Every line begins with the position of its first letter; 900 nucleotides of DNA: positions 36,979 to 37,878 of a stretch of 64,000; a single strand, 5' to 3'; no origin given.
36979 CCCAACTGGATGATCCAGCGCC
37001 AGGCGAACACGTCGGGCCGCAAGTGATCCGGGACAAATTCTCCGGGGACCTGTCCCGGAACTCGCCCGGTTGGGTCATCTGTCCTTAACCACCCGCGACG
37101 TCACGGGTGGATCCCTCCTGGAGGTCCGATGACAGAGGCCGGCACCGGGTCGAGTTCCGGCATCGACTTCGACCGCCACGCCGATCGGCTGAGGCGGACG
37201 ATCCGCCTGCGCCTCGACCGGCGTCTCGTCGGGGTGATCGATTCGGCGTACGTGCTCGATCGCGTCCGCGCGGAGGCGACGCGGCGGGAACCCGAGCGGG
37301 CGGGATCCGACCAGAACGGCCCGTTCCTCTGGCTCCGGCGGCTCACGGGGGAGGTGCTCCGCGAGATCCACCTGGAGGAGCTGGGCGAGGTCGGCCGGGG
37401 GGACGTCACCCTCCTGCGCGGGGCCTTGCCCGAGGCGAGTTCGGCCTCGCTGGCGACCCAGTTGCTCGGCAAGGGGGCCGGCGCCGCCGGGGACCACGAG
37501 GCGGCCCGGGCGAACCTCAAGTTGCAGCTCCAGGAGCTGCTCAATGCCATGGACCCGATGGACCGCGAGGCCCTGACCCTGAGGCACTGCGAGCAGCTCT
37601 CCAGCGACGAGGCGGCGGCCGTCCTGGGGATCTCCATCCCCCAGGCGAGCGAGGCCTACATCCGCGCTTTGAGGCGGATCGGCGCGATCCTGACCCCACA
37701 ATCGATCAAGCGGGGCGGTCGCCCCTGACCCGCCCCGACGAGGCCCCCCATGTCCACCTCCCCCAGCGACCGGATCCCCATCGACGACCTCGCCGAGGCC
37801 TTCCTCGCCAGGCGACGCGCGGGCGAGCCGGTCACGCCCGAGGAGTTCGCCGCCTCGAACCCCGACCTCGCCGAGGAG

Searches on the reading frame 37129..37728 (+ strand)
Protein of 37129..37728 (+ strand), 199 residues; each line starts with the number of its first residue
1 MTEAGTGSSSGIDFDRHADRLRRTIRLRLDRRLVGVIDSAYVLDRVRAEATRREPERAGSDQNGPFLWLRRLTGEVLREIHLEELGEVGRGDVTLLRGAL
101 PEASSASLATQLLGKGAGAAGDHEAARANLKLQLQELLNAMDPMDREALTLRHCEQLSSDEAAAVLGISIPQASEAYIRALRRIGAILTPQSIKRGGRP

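Call 9: search_protein_families(library=pfam, proteins=[window:37129-37728:+], max_evalue=0.01)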
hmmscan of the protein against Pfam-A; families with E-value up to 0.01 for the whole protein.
window:37129-37728:+ (199 aa): 3 families
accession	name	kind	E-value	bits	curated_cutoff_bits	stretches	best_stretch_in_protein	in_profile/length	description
PF08281.18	Sigma70_r4_2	-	3.4e-08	33.4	25.7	1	132-180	2-50/54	Sigma-70, region 4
PF04545.22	Sigma70_r4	-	0.00019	21.3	24.1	1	137-184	1-48/50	Sigma-70, region 4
PF22233.2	PhyR_sigma-like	-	0.0007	19.8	27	1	138-175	1-38/50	Response regulator PhyR, sigma-like domain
